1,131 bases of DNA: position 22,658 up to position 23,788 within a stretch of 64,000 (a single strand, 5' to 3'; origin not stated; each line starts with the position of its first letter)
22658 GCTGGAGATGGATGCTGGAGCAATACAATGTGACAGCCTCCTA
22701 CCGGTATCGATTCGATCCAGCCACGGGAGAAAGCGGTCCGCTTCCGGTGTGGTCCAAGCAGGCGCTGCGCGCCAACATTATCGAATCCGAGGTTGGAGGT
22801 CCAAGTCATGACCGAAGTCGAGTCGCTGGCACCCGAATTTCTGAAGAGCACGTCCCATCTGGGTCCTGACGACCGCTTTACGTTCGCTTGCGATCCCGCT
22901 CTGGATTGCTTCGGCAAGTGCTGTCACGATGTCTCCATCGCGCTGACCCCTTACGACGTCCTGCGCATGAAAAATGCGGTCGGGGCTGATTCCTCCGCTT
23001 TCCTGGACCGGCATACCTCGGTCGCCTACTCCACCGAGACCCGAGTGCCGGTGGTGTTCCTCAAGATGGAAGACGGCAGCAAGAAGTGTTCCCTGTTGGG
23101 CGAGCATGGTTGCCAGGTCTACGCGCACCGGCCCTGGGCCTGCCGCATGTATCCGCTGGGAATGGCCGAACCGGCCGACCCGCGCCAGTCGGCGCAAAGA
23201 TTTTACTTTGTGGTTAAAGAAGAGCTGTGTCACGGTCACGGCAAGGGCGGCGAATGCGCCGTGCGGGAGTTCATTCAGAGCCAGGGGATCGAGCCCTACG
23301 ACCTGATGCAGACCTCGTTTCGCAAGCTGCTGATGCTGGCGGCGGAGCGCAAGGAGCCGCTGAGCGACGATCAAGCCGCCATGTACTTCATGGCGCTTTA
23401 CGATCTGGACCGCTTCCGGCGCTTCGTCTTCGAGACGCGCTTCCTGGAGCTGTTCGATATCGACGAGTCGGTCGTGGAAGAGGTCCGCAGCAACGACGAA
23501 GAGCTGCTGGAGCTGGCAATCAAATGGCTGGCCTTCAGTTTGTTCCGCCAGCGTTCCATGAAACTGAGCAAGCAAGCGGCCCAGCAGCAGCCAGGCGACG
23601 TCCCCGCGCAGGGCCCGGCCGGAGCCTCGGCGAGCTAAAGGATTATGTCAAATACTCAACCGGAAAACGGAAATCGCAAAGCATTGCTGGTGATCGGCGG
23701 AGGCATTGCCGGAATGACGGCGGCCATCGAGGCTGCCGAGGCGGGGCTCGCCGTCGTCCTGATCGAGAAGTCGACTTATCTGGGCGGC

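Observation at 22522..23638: Two cysteine-rich genes of unknown function wedged between aprA and qmoA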

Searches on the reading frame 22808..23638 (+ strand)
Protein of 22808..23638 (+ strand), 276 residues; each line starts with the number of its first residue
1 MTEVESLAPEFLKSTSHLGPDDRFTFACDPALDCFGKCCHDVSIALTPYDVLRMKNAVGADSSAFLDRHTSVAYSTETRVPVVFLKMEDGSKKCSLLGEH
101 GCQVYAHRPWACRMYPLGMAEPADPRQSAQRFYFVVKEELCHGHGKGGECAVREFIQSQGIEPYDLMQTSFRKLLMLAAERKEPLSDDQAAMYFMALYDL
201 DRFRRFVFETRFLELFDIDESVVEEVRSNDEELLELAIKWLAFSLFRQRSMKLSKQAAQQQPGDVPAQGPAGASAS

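Call 3: search_protein_families(library=pfam, proteins=[window:22808-23638:+], max_evalue=0.1)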
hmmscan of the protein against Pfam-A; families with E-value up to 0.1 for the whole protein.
window:22808-23638:+ (276 aa): 1 family
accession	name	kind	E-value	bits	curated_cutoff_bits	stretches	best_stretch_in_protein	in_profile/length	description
PF03692.20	CxxCxxCC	-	3.7e-10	40.8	23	1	28-118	2-72/85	Putative zinc- or iron-chelating domain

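Call 5: find_homologous_proteins(query=window:22808-23638:+)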
Query window:22808-23638:+ (276 aa): 1422 proteins with E <= 0.001 among 2393 candidates; the best 120 are listed.
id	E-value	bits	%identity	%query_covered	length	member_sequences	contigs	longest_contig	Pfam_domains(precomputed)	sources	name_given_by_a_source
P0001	3.1e-148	511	80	100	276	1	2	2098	PF03692.21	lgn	-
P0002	2.7e-143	494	78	100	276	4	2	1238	PF03692.21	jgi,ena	jgi:hypothetical protein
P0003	1.9e-140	485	76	100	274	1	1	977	PF03692.21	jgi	jgi:hypothetical protein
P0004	9.0e-125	434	68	100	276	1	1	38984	PF03692.21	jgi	jgi:hypothetical protein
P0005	1.1e-124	433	69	99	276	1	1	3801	PF03692.21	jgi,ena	-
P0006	1.3e-124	433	68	99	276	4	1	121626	PF03692.21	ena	-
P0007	1.4e-124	433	98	71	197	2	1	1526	-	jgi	jgi:hypothetical protein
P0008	3.1e-124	432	69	95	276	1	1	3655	PF03692.21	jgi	jgi:Fe-S-cluster containining protein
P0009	1.1e-121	423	66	99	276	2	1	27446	PF03692.21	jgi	jgi:Fe-S-cluster containining protein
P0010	9.4e-121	420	64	99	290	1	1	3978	PF03692.21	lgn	-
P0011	1.2e-120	420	70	95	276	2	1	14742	PF03692.21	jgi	jgi:hypothetical protein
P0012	2.3e-120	419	67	96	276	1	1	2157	PF03692.21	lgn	-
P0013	2.3e-120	419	66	97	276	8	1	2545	PF03692.21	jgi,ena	-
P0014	5.1e-120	418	65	99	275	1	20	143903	PF03692.21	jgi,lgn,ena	jgi:hypothetical protein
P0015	3.8e-119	415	64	99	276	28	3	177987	PF03692.21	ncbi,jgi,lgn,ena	jgi:Fe-S-cluster containining protein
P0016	5.8e-118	411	64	99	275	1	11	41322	PF03692.21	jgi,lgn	-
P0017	8.3e-118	411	64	99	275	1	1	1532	PF03692.21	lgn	-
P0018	1.7e-117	410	68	95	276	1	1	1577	PF03692.21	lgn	-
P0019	3.1e-117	409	67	94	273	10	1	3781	PF03692.21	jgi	jgi:Fe-S-cluster containining protein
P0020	1.4e-115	403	67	95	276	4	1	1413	PF03692.21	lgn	-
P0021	1.4e-115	403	64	96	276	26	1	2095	PF03692.21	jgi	jgi:Fe-S-cluster containining protein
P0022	2.7e-110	386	66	91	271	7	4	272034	PF03692.21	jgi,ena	jgi:hypothetical protein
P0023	1.6e-109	384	62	95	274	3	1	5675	PF03692.21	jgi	jgi:hypothetical protein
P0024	1.7e-109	384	67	89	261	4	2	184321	PF03692.21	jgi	jgi:hypothetical protein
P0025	3.1e-109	383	65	90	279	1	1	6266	PF03692.21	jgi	jgi:hypothetical protein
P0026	2.3e-102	360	62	93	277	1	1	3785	PF03692.21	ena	-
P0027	3.2e-102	360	59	99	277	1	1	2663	PF03692.21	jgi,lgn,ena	-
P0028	6.0e-102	359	59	95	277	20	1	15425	PF03692.21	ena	-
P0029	6.3e-101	355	58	99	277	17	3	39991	PF03692.21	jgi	jgi:Fe-S-cluster containining protein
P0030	1.3e-99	351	61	89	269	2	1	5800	PF03692.21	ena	-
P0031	3.1e-99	350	57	99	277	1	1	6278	PF03692.21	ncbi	-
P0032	1.1e-98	348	56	99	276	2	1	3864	PF03692.21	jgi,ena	-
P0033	1.7e-98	348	57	99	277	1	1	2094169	PF03692.21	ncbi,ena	-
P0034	3.2e-98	347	55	98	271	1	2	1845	PF03692.21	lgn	-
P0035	5.5e-98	346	58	95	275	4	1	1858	PF03692.21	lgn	-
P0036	6.0e-98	346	57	100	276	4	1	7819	PF03692.21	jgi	jgi:Fe-S-cluster containining protein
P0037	1.1e-97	345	56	97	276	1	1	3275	PF03692.21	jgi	jgi:Fe-S-cluster containining protein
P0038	3.0e-97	343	56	97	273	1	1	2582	PF03692.21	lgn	-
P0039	9.9e-97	342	59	92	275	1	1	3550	PF03692.21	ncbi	-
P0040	1.7e-96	341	52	100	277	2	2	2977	PF03692.21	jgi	jgi:Fe-S-cluster containining protein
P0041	2.2e-96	341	56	95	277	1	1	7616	PF03692.21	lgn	-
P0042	2.8e-96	340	56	94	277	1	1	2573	PF03692.21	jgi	jgi:Fe-S-cluster containining protein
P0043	4.6e-96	340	57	95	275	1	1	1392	PF03692.21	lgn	-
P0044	5.8e-96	339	57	96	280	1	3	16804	PF03692.21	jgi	jgi:Fe-S-cluster containining protein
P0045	6.9e-96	339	54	100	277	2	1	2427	PF03692.21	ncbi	-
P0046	7.3e-96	339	58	96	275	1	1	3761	PF03692.21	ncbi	-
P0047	9.1e-96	339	66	81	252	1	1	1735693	PF03692.21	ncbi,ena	-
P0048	2.1e-95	337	56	92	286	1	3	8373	PF03692.21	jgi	jgi:uncharacterized protein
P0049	2.3e-95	337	55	93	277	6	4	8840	PF03692.21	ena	-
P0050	3.3e-95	337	54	99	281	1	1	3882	PF03692.21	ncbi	-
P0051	3.4e-95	337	54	99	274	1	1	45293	PF03692.21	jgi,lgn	jgi:hypothetical protein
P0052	4.0e-95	336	53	96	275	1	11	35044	PF03692.21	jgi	jgi:Fe-S-cluster containining protein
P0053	4.6e-95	336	57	91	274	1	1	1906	PF03692.21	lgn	-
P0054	4.8e-95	336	53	98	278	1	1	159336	PF03692.21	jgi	jgi:Fe-S-cluster containining protein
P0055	1.5e-94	335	53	100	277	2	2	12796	PF03692.21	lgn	-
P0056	1.9e-94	334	54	100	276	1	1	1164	PF03692.21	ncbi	-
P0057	2.0e-94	334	57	91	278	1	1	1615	PF03692.21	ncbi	-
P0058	2.1e-94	334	52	94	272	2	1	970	PF03692.21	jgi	jgi:Fe-S-cluster containining protein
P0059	3.3e-94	333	53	99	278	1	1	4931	PF03692.21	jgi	jgi:Fe-S-cluster containining protein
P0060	3.9e-94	333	54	92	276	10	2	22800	PF03692.21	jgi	jgi:Fe-S-cluster containining protein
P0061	4.8e-94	333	53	96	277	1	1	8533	PF03692.21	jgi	jgi:Fe-S-cluster containining protein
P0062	6.4e-94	332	57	92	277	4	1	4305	PF03692.21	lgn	-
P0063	7.3e-94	332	57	92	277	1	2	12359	PF03692.21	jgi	jgi:uncharacterized protein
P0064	7.5e-94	332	55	95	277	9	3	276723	PF03692.21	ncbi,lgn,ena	ncbi:MAG: YkgJ family cysteine cluster protein [Candidatus Korobacteraceae bacterium]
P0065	8.1e-94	332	53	97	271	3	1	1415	PF03692.21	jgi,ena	-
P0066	8.6e-94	332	54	94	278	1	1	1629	PF03692.21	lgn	-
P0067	1.1e-93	332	51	100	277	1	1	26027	PF03692.21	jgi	jgi:uncharacterized protein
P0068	1.7e-93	331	55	92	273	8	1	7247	PF03692.21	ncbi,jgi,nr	ncbi:MAG: YkgJ family cysteine cluster protein [Acidobacteria bacterium]|nr:YkgJ family cysteine clu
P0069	1.7e-93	331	54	96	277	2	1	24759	PF03692.21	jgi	jgi:Fe-S-cluster containining protein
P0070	1.8e-93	331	55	95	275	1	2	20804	PF03692.21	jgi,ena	-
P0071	2.0e-93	331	58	92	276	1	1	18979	PF03692.21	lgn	-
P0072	3.7e-93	330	57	95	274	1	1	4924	PF03692.21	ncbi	-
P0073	5.4e-93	329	57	90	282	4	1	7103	PF03692.21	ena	-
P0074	6.1e-93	329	54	97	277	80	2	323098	PF03692.21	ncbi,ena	-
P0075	7.1e-93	329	54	96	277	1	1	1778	PF03692.21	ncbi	-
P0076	9.0e-93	329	56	96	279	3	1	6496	PF03692.21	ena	-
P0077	1.3e-92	328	52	95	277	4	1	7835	PF03692.21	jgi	jgi:Fe-S-cluster containining protein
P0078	1.3e-92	328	55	95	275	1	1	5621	PF03692.21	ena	-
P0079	1.8e-92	328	51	98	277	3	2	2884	PF03692.21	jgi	-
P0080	3.3e-92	327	56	90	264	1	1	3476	PF03692.21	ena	-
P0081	3.4e-92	327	52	96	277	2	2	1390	PF03692.21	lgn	-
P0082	3.4e-92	327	53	100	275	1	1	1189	PF03692.21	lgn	-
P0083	5.1e-92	326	53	96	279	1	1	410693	PF03692.21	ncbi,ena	-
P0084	6.6e-92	326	53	96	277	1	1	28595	PF03692.21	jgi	jgi:uncharacterized protein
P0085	8.9e-92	325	51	96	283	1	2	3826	PF03692.21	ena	-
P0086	9.0e-92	325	54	100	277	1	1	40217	PF03692.21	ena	-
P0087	9.8e-92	325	51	99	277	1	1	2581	PF03692.21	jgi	jgi:uncharacterized protein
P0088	1.0e-91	325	50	100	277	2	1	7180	PF03692.21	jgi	jgi:Fe-S-cluster containining protein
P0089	1.1e-91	325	58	92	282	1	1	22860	PF03692.21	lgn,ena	-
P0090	1.2e-91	325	54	96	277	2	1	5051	PF03692.21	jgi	jgi:uncharacterized protein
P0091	1.2e-91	325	55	95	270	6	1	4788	PF03692.21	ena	-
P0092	1.3e-91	325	56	93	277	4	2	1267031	PF03692.21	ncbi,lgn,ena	ncbi:MAG: YkgJ family cysteine cluster protein [Candidatus Korobacteraceae bacterium]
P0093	1.4e-91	325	65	80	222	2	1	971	PF03692.21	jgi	jgi:hypothetical protein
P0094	1.5e-91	325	54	93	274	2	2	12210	PF03692.21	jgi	jgi:Fe-S-cluster containining protein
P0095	2.4e-91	324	55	91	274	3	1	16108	PF03692.21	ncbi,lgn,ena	-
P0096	2.9e-91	324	51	100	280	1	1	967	PF03692.21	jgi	jgi:Fe-S-cluster containining protein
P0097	3.7e-91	323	52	93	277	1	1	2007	PF03692.21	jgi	jgi:Fe-S-cluster containining protein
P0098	3.9e-91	323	55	93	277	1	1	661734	PF03692.21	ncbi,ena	-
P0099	4.3e-91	323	54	92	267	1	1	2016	PF03692.21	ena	-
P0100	5.0e-91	323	50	96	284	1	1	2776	PF03692.21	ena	-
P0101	5.9e-91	323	55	91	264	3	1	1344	PF03692.21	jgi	jgi:Fe-S-cluster containining protein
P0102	6.0e-91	323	54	97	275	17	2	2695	PF03692.21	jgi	jgi:hypothetical protein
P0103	7.8e-91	322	54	95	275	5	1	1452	PF03692.21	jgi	-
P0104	9.5e-91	322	54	90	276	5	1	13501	PF03692.21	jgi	-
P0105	1.1e-90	322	53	96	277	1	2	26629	PF03692.21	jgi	jgi:Fe-S-cluster containining protein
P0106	1.1e-90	322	51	99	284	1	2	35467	PF03692.21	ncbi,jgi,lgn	ncbi:MAG: YkgJ family cysteine cluster protein [Acidobacteriota bacterium]|jgi:uncharacterized prote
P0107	1.2e-90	322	55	89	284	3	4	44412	PF03692.21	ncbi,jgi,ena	-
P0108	1.4e-90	321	51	99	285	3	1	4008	PF03692.21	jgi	-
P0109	1.6e-90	321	53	100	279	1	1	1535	PF03692.21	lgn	-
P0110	3.2e-90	320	63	80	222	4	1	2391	PF03692.21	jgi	jgi:Fe-S-cluster containining protein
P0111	3.4e-90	320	51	95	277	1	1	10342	PF03692.21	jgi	jgi:uncharacterized protein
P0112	3.8e-90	320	53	91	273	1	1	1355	PF03692.21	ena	-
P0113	4.2e-90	320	50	100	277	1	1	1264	PF03692.21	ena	-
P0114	4.2e-90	320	54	90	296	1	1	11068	PF03692.21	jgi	jgi:Fe-S-cluster containining protein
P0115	4.4e-90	320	55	89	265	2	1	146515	PF03692.21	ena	-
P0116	4.5e-90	320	53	99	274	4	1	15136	PF03692.21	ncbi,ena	-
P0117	4.6e-90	320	55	90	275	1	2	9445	PF03692.21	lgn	-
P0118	6.2e-90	319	51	95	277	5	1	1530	PF03692.21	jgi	jgi:Fe-S-cluster containining protein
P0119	9.2e-90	319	56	90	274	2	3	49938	PF03692.21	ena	-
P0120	1.0e-89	319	52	93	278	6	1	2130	PF03692.21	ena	-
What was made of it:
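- On PF03692 / YkgJ (CxxCxxCC) family: All 120 listed homologues but one carry PF03692 (call 5).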

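Call 7: find_encoding_contigs(protein=P0015, flank=8000, max_places=3)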
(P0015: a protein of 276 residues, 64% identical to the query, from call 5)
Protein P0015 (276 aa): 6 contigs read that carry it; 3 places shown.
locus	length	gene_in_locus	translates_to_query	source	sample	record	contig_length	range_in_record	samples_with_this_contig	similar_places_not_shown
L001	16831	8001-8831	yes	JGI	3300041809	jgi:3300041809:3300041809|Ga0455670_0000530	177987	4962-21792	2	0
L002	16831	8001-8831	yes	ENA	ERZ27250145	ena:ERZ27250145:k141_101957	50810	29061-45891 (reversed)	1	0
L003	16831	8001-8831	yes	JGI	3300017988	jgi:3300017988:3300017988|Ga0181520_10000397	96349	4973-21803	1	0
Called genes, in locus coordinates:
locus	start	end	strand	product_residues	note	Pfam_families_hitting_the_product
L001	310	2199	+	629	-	PF01208:URO-D (weak), PF02607:B12-binding_2, PF02310:B12-binding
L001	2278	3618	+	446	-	PF07690:MFS_1, PF03137:OATP, PF07690:MFS_1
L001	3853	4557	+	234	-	-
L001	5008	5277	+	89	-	-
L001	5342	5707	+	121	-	PF00037:Fer4 (weak), PF12139:APS-reductase_C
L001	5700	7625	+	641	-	PF00890:FAD_binding_2, PF02910:Succ_DH_flav_C (weak)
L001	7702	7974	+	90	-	PF04606:Ogr_Delta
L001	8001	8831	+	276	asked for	PF03692:CxxCxxCC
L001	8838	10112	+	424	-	PF00890:FAD_binding_2, PF01134:GIDA (faint), PF01266:DAO, PF07992:Pyr_redox_2 (faint), PF12831:FAD_oxidored, PF13450:NAD_binding_8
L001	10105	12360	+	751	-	PF00890:FAD_binding_2 (weak), PF01266:DAO (weak), PF07992:Pyr_redox_2, PF12831:FAD_oxidored, PF13450:NAD_binding_8 (weak), PF13237:Fer4_10 (weak), PF12838:Fer4_7 (weak), PF02662:FlpD, +6 more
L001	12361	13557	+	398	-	PF13183:Fer4_8, PF13187:Fer4_9 (weak), PF13534:Fer4_17 (weak)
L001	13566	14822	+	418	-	PF14306:PUA_2, PF01747:ATP-sulfurylase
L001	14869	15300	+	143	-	PF28216:DVU0150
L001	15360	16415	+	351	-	PF01925:TauE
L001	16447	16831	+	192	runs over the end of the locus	PF16222:DUF4881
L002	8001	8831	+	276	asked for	PF03692:CxxCxxCC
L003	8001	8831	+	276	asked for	PF03692:CxxCxxCC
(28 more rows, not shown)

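Call 18: find_related_loci(query=A1, collection=genome_contigs, flank=9000)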
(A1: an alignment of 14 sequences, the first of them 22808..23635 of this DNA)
Query A1 (276 aa) in genome_contigs; peptide patterns used: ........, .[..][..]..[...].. (x = any residue, [..] = any of these).
595 stretches matched a pattern; 580 encode a relative of the query (tblastn E <= 1e-3); the best 80 are kept; 80 distinct loci.
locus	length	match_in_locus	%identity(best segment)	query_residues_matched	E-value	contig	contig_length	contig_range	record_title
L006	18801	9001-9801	70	1-267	1e-130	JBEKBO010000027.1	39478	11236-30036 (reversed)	MAG: Candidatus Korobacteraceae bacterium isolate SPRUCE 138 SPRUCE_138_27, whole genome shotgun sequence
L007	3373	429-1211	69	1-261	5e-131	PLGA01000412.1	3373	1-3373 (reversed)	MAG: Bryobacterales bacterium isolate bog_224 73.20110800_S3D.58_contig_28182, whole genome shotgun sequence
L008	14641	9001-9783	68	1-261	5e-125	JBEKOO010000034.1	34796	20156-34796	MAG: Candidatus Korobacteraceae bacterium isolate SPRUCE 442 SPRUCE_442_34, whole genome shotgun sequence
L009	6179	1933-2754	64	1-272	1e-123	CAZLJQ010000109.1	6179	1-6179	MAG TPA_asm: uncultured Acidobacteriaceae bacterium isolate binchicken_co3_558 genome assembly, contig: NODE_41688_lengt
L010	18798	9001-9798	65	1-266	1e-121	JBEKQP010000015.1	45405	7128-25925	MAG: Candidatus Korobacteraceae bacterium isolate SPRUCE 490 SPRUCE_490_15, whole genome shotgun sequence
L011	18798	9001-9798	64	1-266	8e-121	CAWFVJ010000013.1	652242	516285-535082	MAG: uncultured Acidobacteriota bacterium isolate MFD05377.bin.1.184 genome assembly, contig: contig_48741, whole genome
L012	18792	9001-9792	63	1-263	1e-116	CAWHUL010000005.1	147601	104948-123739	MAG: uncultured Acidobacteriota bacterium isolate MFD06435.bin.2.146 genome assembly, contig: contig_30668, whole genome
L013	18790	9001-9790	70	1-263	2e-107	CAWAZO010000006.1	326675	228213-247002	MAG: uncultured Acidobacteriota bacterium isolate MFD05512.bin.2.27 genome assembly, contig: contig_20421, whole genome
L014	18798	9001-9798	60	1-263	2e-105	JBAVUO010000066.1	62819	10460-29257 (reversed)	MAG: Terriglobales bacterium isolate MFD02222_ilm_asm_bin20 k127_89099, whole genome shotgun sequence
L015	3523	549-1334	59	1-260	2e-105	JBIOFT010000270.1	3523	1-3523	MAG: Terriglobales bacterium isolate GcC11-4 k141_1399076_length_3523_cov_28.0476, whole genome shotgun sequence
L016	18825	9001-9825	57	1-273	8e-102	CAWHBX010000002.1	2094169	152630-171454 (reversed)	MAG: uncultured Acidobacteriaceae bacterium isolate MFD03726.bin.1.226 genome assembly, contig: contig_13741, whole geno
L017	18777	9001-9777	59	1-257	9e-101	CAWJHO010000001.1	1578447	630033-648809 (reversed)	MAG: uncultured Acidobacteriota bacterium isolate MFD03323.bin.1.136 genome assembly, contig: contig_12478, whole genome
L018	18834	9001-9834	54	1-276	2e-99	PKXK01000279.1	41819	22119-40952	MAG: Acidobacteriaceae bacterium isolate palsa_286 73.20120500_P26.1_contig_1584, whole genome shotgun sequence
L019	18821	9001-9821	66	1-274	2e-99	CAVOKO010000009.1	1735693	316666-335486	MAG: uncultured Acidobacteriota bacterium isolate MFD00082.bin.1.133 genome assembly, contig: contig_7176, whole genome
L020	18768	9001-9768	57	1-255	2e-99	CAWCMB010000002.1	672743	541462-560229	MAG: uncultured Acidobacteriaceae bacterium isolate MFD05502.bin.1.183 genome assembly, contig: contig_24531, whole geno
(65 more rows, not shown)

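Call 31: search_solved_structures(query=A3, max_evalue=1, show_alignments=2)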
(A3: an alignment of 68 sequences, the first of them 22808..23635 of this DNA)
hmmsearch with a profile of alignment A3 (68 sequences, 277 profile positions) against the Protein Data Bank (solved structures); distinct sequences matched with E-value up to 1: 0.

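Call 36: search_protein_families(library=ncbifam, proteins=[window:22808-23635:+], max_evalue=1)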
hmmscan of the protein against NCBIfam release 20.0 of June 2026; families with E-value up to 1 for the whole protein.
window:22808-23635:+ (276 aa): 0 families

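Call 41: predict_structure(alignment_id=A5)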
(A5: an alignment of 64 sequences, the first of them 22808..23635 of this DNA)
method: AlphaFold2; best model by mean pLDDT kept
length: 276 residues; sequences in the alignment: 64
mean_pLDDT: 79.3   pTM: 0.76
mean pLDDT of the five models: 79.3, 76.6, 76.1, 74.9, 72.4
residues with pLDDT >= 90: 114; 70-90: 94; 50-70: 33; < 50: 35
segments of 3 or more residues with pLDDT < 50: 1-7, 114-119, 128-134, 263-276
pLDDT, mean of each block of 10 residues (from residue 1): 42 65 82 83 87 91 95 92 91 86 68 49 52 54 83 78 78 91 94 98 97 95 96 97 94 89 42 33
secondary structure, 60 per line:
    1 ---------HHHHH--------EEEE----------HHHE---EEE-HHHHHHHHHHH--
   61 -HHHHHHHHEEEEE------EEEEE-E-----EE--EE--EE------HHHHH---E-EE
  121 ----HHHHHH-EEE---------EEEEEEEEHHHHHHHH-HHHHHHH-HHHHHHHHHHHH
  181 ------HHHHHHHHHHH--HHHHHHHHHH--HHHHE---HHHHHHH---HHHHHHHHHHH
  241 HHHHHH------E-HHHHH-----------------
elements in order: H10-14 E23-26 E44-46 H48-58 H62-69 E70-74 E81-85 H109-113 H125-130 E132-134 E144-151 H152-159 H161-167 H169-180 H187-197 H200-209 H212-215 H220-226 H230-246 H255-259

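Call 45: fold_search(model_id=the predicted structure, library=pdb)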
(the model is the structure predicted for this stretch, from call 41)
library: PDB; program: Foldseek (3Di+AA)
matches with E <= 10: 54; with E <= 0.001: 0
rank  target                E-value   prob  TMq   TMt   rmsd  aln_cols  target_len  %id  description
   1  5wws_B                2.3e+00  0.02  0.08  0.05  14.8        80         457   11  Crystal structure of human NSun6/tRNA/SAM (released 2017-06-28)
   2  5wwt_B                2.9e+00  0.02  0.08  0.05  14.8        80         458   11  Crystal structure of human NSun6/tRNA (released 2017-06-28)
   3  5wwr_A                3.2e+00  0.03  0.09  0.06   7.4        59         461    8  Crystal structure of human NSun6/tRNA/SFG (released 2017-06-28)
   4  7ocq_A                3.4e+00  0.04  0.10  0.05  14.4        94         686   13  NADH bound to the dehydrogenase domain of the bifunctional mannitol-1-phosphate dehydrogenase/phosphatase MtlD from Ac (released 2022-04-20)
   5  6r4s_A                3.8e+00  0.01  0.13  0.11  19.8       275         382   14  Crystal structure of the Pri1 subunit of human primase bound to ATP (released 2019-09-11)
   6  4bpu_C                4.0e+00  0.01  0.13  0.11  19.6       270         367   11  Crystal structure of human primase in heterodimeric form, comprising PriS and truncated PriL lacking the C-terminal Fe (released 2013-09-25)
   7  6r4u_E                4.0e+00  0.01  0.12  0.10  19.5       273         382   12  Crystal structure of the Pri1 subunit of human primase bound to fludarabine triphosphate (released 2019-09-11)
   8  6r4t_D                4.0e+00  0.01  0.12  0.10  19.6       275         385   12  Crystal structure of the Pri1 subunit of human primase bound to vidarabine triphosphate (released 2019-09-11)
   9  7oct_A                4.3e+00  0.03  0.11  0.06  15.6        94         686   14  NADPH bound to the dehydrogenase domain of the bifunctional mannitol-1-phosphate dehydrogenase/phosphatase MtlD-N374A  (released 2022-04-20)
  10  4lil                  4.5e+00  0.01  0.10  0.09  20.7       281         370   11  Crystal structure of the catalytic subunit of human primase bound to UTP and Mn (released 2013-12-11)
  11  7ocu_A                4.8e+00  0.03  0.10  0.05  14.4        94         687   13  Mannitol-1-phosphate bound to the phosphatase domain of the bifunctional mannitol-1-phosphate dehydrogenase/phosphatas (released 2022-04-27)
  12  6ydp_BC               4.8e+00  0.02  0.08  0.04  14.5        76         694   12  55S mammalian mitochondrial ribosome with mtEFG1 and P site fMet-tRNAMet (POST) (released 2020-07-15)
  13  5wws_A                4.8e+00  0.01  0.08  0.05  15.1        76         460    9  Crystal structure of human NSun6/tRNA/SAM (released 2017-06-28)
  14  8d0b_D                4.8e+00  0.01  0.12  0.09  19.8       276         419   13  Human CST-DNA polymerase alpha/primase preinitiation complex bound to 4xTEL-foldback template (released 2022-06-22)
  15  4v7d_BZ               5.1e+00  0.03  0.11  0.05   5.5        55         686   22  Structure of the Ribosome with Elongation Factor G Trapped in the Pre-Translocation State (pre-translocation 70S*tRNA (released 2014-07-09)
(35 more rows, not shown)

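Call 97: search_protein_families(library=phrogs, proteins=[window:22808-23635:+], max_evalue=0.01)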
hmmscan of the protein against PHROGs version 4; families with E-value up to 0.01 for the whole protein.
window:22808-23635:+ (276 aa): 0 families
